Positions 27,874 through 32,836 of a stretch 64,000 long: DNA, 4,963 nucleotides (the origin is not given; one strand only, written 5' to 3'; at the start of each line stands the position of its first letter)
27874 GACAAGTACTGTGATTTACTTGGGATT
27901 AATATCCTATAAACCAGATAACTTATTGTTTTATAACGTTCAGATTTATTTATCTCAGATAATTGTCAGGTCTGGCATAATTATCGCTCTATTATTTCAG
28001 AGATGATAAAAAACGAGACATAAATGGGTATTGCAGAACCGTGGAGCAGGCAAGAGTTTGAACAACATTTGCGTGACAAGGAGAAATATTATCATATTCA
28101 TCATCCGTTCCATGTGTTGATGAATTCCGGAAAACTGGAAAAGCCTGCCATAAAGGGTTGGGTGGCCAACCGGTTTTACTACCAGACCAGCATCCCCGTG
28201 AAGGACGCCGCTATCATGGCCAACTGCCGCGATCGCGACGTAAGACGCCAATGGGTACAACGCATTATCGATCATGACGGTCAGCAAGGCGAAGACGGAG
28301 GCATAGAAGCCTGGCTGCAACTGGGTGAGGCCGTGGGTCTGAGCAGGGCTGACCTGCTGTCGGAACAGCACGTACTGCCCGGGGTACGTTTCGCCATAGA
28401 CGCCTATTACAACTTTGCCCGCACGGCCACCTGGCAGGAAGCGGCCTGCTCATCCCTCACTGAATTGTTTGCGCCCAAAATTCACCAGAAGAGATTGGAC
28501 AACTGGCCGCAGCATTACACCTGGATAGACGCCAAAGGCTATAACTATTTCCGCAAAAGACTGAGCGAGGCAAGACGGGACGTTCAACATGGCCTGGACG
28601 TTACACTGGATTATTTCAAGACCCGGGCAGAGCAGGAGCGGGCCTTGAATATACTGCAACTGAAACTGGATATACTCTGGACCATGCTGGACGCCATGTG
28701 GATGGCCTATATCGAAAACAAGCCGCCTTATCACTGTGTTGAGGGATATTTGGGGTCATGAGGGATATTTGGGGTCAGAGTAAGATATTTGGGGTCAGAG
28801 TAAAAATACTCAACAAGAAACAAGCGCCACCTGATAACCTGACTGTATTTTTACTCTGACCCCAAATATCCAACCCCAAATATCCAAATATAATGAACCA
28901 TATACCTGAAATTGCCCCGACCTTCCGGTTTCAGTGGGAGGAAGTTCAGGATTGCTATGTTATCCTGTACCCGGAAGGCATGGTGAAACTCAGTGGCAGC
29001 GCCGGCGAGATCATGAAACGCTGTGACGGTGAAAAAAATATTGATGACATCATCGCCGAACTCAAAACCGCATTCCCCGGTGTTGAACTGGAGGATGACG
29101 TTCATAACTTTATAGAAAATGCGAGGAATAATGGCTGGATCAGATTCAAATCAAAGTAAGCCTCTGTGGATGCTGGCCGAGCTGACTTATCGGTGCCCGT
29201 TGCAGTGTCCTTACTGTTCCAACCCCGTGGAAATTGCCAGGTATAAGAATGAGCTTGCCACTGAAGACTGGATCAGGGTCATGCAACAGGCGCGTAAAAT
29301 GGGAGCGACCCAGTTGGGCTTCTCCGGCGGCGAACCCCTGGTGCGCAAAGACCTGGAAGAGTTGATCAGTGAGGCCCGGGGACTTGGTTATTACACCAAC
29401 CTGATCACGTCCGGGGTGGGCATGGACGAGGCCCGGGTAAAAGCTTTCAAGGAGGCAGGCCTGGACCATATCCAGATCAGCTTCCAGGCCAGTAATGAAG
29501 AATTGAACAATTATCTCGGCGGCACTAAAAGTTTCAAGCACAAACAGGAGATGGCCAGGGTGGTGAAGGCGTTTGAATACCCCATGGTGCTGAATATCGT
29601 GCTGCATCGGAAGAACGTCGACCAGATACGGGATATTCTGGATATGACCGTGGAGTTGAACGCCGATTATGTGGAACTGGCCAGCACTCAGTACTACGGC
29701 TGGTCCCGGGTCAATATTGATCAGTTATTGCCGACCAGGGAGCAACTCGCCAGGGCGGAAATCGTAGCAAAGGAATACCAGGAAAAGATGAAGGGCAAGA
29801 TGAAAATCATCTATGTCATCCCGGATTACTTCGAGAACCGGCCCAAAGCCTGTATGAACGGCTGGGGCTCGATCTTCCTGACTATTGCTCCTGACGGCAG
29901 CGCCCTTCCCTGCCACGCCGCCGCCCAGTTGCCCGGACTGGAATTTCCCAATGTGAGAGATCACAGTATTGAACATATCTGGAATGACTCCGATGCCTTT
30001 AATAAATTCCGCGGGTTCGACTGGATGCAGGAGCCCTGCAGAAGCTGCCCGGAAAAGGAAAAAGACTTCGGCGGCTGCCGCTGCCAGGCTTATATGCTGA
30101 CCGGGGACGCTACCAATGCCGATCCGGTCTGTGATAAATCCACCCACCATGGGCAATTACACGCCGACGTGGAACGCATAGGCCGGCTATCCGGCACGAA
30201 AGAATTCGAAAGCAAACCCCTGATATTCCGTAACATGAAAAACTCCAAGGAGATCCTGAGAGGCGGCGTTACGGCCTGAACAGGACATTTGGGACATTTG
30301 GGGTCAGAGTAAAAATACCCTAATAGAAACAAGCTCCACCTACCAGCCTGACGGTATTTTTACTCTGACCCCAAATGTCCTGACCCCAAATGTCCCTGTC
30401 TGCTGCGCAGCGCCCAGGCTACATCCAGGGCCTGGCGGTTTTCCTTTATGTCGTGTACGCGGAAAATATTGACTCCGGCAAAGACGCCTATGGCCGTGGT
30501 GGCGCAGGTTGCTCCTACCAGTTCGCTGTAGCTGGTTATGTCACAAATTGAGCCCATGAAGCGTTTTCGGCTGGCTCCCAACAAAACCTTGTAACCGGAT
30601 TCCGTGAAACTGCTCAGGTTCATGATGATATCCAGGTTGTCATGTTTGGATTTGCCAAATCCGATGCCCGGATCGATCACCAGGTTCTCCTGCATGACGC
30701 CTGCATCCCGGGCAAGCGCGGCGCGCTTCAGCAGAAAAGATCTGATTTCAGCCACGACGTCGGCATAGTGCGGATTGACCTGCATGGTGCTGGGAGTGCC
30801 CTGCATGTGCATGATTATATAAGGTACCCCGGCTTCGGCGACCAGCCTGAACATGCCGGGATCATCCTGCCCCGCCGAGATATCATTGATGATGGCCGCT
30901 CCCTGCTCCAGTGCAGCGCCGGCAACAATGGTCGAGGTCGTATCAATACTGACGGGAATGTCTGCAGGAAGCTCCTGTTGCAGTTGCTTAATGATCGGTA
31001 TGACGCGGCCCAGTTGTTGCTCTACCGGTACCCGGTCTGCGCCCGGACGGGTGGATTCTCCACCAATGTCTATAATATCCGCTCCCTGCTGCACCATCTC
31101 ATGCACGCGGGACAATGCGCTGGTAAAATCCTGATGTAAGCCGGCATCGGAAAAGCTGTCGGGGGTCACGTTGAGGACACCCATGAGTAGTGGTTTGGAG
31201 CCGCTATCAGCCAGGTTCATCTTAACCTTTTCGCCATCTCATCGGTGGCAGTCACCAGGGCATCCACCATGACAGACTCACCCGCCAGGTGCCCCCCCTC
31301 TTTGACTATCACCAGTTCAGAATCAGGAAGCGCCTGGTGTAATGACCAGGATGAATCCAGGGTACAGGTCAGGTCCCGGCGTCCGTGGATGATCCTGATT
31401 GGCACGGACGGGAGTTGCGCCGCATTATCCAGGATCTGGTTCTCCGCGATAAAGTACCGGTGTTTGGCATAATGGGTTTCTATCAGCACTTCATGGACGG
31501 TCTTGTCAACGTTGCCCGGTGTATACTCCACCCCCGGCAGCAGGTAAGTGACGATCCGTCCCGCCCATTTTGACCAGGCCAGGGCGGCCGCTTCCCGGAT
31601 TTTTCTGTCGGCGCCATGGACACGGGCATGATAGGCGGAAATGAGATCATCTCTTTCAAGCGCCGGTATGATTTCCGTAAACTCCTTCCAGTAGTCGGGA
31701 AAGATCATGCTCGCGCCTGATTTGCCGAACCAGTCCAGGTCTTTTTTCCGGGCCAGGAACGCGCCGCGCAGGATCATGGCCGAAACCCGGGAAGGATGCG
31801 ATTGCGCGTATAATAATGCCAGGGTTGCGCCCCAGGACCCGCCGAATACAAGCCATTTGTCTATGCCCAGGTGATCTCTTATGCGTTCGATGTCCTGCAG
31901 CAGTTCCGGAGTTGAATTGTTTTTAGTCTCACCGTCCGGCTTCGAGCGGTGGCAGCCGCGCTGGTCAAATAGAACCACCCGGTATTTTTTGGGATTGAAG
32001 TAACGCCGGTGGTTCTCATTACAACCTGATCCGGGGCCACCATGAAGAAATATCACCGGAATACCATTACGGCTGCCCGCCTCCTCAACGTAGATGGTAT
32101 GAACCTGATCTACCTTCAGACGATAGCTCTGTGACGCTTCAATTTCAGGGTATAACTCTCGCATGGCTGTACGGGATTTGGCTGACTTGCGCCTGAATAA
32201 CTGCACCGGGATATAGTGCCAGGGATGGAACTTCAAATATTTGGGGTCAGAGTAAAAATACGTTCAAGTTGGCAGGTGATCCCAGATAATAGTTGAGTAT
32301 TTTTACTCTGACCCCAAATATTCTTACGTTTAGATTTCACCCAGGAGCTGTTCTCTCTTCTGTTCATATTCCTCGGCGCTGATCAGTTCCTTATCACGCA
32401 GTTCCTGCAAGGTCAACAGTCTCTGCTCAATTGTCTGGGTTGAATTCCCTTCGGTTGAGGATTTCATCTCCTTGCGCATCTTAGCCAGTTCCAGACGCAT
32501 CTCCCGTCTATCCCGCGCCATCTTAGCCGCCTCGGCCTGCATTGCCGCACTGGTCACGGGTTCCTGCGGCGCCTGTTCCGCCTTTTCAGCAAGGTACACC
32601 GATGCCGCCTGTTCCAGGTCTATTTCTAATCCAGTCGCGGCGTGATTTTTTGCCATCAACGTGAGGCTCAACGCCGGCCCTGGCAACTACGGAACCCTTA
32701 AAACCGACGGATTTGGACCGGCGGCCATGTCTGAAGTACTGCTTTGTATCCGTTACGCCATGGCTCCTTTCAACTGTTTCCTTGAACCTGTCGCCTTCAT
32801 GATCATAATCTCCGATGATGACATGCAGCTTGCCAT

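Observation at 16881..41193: Cofactor supercluster joining Mo/W-pterin, PQQ, methanopterin/methanofuran-type and folate genes with a W-AOR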

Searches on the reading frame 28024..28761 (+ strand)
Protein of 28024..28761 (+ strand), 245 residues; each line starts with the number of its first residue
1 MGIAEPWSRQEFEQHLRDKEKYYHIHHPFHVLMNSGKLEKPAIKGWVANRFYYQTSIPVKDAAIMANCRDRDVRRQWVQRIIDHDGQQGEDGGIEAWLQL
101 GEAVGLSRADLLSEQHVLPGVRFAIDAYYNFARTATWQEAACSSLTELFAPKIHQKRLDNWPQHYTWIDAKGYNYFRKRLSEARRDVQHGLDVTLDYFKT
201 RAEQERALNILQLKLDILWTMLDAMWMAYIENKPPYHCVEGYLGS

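Call 5: search_protein_families(library=pfam, proteins=[window:28024-28761:+])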
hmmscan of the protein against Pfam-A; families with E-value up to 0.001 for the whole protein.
window:28024-28761:+ (245 aa): 1 family
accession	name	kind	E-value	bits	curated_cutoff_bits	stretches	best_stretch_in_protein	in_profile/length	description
PF03070.21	TENA_THI-4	-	6.8e-51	173.5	22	1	16-223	4-209/210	TENA/THI-4/PQQC family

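Call 14: search_protein_families(library=ncbifam, proteins=[window:28024-28761:+], max_evalue=0.00001)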
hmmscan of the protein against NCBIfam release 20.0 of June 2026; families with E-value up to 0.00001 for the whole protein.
window:28024-28761:+ (245 aa): 2 families
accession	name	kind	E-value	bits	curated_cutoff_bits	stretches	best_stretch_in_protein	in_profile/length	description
TIGR02111.1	PQQ_syn_pqqC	equivalog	2e-110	367.9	240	1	8-239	2-236/239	pyrroloquinoline-quinone synthase PqqC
TIGR04305.1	fol_rel_CADD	subfamily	4.7e-18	65.6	200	1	20-225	10-210/212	CADD family putative folate metabolism protein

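Call 98: find_encoding_contigs(protein=window:28024-28761:+, flank=2000, max_places=4)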
Protein window:28024-28761:+ (245 aa): no gene with exactly this product is on record in the collection.

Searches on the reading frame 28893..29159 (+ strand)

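Call 5: search_protein_families(library=pfam, proteins=[window:28893-29159:+])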
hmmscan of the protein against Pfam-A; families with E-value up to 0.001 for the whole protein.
window:28893-29159:+ (88 aa): 1 family
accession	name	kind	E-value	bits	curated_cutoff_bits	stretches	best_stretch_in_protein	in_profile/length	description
PF05402.18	PqqD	-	2.7e-15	56.9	23.4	1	21-83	1-67/67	Coenzyme PQQ synthesis protein D (PqqD)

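Call 14: search_protein_families(library=ncbifam, proteins=[window:28893-29159:+], max_evalue=0.00001)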
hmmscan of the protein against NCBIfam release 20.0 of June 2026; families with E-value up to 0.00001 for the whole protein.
window:28893-29159:+ (88 aa): 3 families
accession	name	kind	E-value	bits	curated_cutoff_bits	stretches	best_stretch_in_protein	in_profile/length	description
NF002535.0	PRK02079.1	equivalog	5.9e-35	118.9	101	1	2-84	7-90/92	pyrroloquinoline quinone biosynthesis peptide chaperone PqqD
TIGR03859.1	PQQ_PqqD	equivalog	2.2e-32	110.7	46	1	5-84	1-81/81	pyrroloquinoline quinone biosynthesis peptide chaperone PqqD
TIGR04302.1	geo_PqqD_fam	equivalog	1.2e-06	28.9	100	1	23-84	38-101/102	GeoRSP system PqqD family peptide chaperone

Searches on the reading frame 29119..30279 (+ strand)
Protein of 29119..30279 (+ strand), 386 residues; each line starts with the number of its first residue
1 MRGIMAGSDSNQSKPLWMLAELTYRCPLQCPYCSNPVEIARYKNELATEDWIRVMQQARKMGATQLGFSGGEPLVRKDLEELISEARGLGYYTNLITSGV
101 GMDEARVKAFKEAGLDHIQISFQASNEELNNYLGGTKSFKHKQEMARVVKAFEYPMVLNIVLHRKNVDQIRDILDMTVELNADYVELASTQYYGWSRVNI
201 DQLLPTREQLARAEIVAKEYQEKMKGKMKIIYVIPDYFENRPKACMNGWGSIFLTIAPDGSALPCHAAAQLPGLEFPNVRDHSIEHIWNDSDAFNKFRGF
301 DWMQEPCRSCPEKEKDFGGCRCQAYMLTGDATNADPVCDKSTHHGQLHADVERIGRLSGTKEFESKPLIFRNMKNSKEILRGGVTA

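Call 5: search_protein_families(library=pfam, proteins=[window:29119-30279:+])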
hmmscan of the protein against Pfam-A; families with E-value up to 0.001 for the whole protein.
window:29119-30279:+ (386 aa): 3 families
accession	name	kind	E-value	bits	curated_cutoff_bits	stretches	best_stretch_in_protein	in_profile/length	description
PF04055.27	Radical_SAM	-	1.3e-26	94.2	29.5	1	22-176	3-165/166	Radical SAM superfamily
PF13186.11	SPASM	-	1.4e-10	41.7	21.5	1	245-311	1-67/67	Iron-sulfur cluster-binding domain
PF13353.11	Fer4_12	-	1.1e-05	26.1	22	1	25-108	14-100/137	4Fe-4S single cluster domain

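Call 14: search_protein_families(library=ncbifam, proteins=[window:29119-30279:+], max_evalue=0.00001)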
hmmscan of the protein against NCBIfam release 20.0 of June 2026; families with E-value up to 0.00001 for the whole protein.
window:29119-30279:+ (386 aa): 54 families (the best 25 are shown)
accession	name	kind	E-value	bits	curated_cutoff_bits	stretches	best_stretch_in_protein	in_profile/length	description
TIGR02109.1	PQQ_syn_pqqE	equivalog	7.9e-171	567.8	381.35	1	13-353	4-345/358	pyrroloquinoline quinone biosynthesis protein PqqE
TIGR04545.1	rSAM_ahbD_hemeb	equivalog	4.6e-35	121.6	500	2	21-184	5-169/339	heme b synthase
TIGR04053.2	TIGR04053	equivalog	5.7e-34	118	395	2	12-184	4-180/366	TIGR04053 family radical SAM/SPASM domain-containing protein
NF050035.1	rSAM_WgK_link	exception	1.1e-30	106.8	650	2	13-187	6-181/367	radical SAM/SPASM peptide maturase WgkB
TIGR03962.1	mycofact_rSAM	equivalog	1.2e-28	100.3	265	1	14-342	10-335/339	mycofactocin radical SAM maturase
TIGR04347.1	pseudo_SAM_Halo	equivalog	2.3e-27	96.3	525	1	9-192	32-214/390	TIGR04347 family pseudo-SAM/SPASM protein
TIGR04051.1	rSAM_NirJ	equivalog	8e-27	94.1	515.45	1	21-199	7-185/354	heme d1 biosynthesis radical SAM protein NirJ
TIGR04055.1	rSAM_NirJ2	equivalog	2.4e-26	93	500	1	23-338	7-322/326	putative heme d1 biosynthesis radical SAM protein NirJ2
TIGR02668.1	moaA_archaeal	equivalog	5.9e-26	91.2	325.25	1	21-193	15-189/303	GTP 3',8-cyclase MoaA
TIGR03913.1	rad_SAM_trio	equivalog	3.7e-24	85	591.75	1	8-357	11-371/477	GDL motif peptide-associated radical SAM/SPASM maturase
TIGR04250.1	SCM_rSAM_ScmE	equivalog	8.1e-24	84.2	400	1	20-336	7-343/358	SynChlorMet cassette radical SAM/SPASM protein ScmE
NF001199.0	PRK00164.2-1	equivalog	4.1e-23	82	231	1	21-181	17-179/308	GTP 3',8-cyclase MoaA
TIGR04546.1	rSAM_ahbC_deAc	equivalog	3e-22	78.9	650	1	14-204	38-227/390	12,18-didecarboxysiroheme deacetylase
TIGR04054.1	rSAM_NirJ1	equivalog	4.3e-22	78.3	650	1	21-217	41-237/387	putative heme d1 biosynthesis radical SAM protein NirJ1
TIGR03961.1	rSAM_PTO1314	hypoth_equivalog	5.6e-22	78.5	306.05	1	12-292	19-288/332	PTO1314 family radical SAM protein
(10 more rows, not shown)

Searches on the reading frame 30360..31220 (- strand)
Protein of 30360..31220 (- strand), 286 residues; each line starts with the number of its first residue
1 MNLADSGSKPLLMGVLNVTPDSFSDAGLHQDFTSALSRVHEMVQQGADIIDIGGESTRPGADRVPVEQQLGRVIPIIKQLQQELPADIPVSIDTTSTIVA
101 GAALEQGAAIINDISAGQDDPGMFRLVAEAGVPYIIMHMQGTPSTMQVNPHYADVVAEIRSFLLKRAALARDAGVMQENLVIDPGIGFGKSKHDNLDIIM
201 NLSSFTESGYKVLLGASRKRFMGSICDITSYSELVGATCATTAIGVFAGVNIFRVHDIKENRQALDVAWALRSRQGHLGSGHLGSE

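Call 5: search_protein_families(library=pfam, proteins=[window:30360-31220:-])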
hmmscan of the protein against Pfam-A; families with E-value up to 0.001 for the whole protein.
window:30360-31220:- (286 aa): 1 family
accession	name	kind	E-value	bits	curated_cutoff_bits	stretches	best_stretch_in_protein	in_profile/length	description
PF00809.28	Pterin_bind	-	5.8e-83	278.7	25.5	1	13-256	1-244/244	Pterin binding enzyme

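Call 15: search_protein_families(library=ncbifam, proteins=[window:30360-31220:-], max_evalue=0.00001)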
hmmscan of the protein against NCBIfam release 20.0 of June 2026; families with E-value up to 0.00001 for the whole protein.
window:30360-31220:- (286 aa): 7 families
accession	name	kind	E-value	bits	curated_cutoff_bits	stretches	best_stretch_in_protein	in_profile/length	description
TIGR01496.1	DHPS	equivalog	2.6e-93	312.4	162.6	1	12-268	2-255/258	dihydropteroate synthase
NF008625.0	PRK11613.1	equivalog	1.6e-75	253.8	455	1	8-275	13-276/282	dihydropteroate synthase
NF033502.0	Sul4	exception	3e-52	177.9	600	1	7-260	2-264/277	sulfonamide-resistant dihydropteroate synthase Sul4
NF000296.1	Sul3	exception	9.3e-33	113.9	475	1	12-271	4-262/263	sulfonamide-resistant dihydropteroate synthase Sul3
NF000295.1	Sul2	exception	2.6e-28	99.6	575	1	11-272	6-265/271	sulfonamide-resistant dihydropteroate synthase Sul2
NF000294.1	Sul1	exception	1.4e-25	90.6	600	1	13-270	4-261/278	sulfonamide-resistant dihydropteroate synthase Sul1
NF005719.0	PRK07535.1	domain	1.3e-06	27.7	259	1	30-188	22-165/268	methyltetrahydrofolate:corrinoid/iron-sulfur protein methyltransferase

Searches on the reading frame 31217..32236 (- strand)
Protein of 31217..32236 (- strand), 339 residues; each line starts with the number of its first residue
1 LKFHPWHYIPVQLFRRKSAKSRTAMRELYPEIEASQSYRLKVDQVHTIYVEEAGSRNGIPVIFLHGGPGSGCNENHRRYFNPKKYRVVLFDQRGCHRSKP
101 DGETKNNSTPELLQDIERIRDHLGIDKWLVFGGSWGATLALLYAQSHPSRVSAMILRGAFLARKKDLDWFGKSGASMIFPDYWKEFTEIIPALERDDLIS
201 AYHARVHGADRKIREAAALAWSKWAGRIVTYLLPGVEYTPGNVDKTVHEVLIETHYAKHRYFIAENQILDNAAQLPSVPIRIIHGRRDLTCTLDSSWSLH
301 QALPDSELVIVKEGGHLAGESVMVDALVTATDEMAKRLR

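Call 5: search_protein_families(library=pfam, proteins=[window:31217-32236:-])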
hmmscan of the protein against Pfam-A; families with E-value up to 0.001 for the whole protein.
window:31217-32236:- (339 aa): 4 families
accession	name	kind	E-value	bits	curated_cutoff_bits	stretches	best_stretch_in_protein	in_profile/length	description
PF00561.26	Abhydrolase_1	-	2.9e-31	109.4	25.8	1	60-318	2-240/245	alpha/beta hydrolase fold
PF12146.15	Hydrolase_4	-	3e-13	50.1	27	1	61-173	7-125/239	Serine aminopeptidase, S33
PF12697.13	Abhydrolase_6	-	6.1e-09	37.3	26.3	1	61-325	1-212/217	Alpha/beta hydrolase family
PF03096.20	Ndr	-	0.00044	19.5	23.3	1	108-172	81-145/283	Ndr family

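Call 15: search_protein_families(library=ncbifam, proteins=[window:31217-32236:-], max_evalue=0.00001)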
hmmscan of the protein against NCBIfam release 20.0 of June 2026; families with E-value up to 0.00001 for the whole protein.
window:31217-32236:- (339 aa): 18 families
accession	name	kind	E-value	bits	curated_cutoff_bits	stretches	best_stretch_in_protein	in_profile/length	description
TIGR01249.1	pro_imino_pep_1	equivalog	1.1e-103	346.6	259.75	1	36-334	5-306/307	prolyl aminopeptidase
TIGR01250.1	pro_imino_pep_2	subfamily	8.8e-22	78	167.65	1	40-158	7-128/288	proline iminopeptidase-family hydrolase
NF045945.1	ProImpepLactob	equivalog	5.4e-16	58.9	400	1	55-159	24-131/293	proline iminopeptidase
TIGR03611.1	RutD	equivalog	9.4e-14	51.4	238.5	1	80-159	35-113/258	pyrimidine utilization protein D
NF045632.1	hydroxlase_HsaD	equivalog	1.5e-13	50.3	400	1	33-158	9-136/290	4,5:9,10-diseco-3-hydroxy-5,9,17-trioxoandrosta-1(10),2-diene-4-oate hydrolase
TIGR02427.1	protocat_pcaD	equivalog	9.2e-13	48.1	255.85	1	83-157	38-110/251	3-oxoadipate enol-lactonase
NF045948.1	ProImpepThrmp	equivalog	1e-11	44.9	500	1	57-157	24-126/291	proline iminopeptidase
NF051488.1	bifunc_PcaDC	exception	3.2e-11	43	390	1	83-157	37-109/375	bifunctional 3-oxoadipate enol-lactonase/4-carboxymuconolactone decarboxylase PcaDC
TIGR03343.1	biphenyl_bphD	equivalog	3.3e-09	36.4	462.15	1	47-158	21-133/282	2-hydroxy-6-oxo-6-phenylhexa-2,4-dienoate hydrolase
NF050089.1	i_nPHAscl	equivalog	3.4e-09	36.2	300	1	81-336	41-286/288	intracellular short-chain-length polyhydroxyalkanoate depolymerase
NF011457.0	PRK14875.1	equivalog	8.1e-09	34.9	307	1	36-156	111-228/372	acetoin dehydrogenase dihydrolipoyllysine-residue acetyltransferase subunit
NF052610.1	macro_16_ester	equivalog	4.5e-08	32.8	420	0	47-157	12-125/281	alpha/beta fold macrolide esterase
TIGR03695.1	menH_SHCHC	equivalog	4.7e-08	32.8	208.55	1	60-159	4-104/252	2-succinyl-6-hydroxy-2,4-cyclohexadiene-1-carboxylate synthase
NF002938.0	PRK03592.1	equivalog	3.5e-07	29.8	241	1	35-168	10-138/298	haloalkane dehalogenase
TIGR03056.1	bchO_mg_che_rel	equivalog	1.4e-06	27.5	172.55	0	39-152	10-121/278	alpha/beta fold hydrolase BchO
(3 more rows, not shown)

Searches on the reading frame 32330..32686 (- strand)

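Call 9: search_protein_families(library=pfam, proteins=[window:32330-32686:-], max_evalue=0.00001)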
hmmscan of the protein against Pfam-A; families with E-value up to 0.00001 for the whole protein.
window:32330-32686:- (118 aa): 1 family
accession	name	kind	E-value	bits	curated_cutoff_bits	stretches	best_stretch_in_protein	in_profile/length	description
PF09851.14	SHOCT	-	6.7e-06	26.1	27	0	89-115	2-28/28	Short C-terminal domain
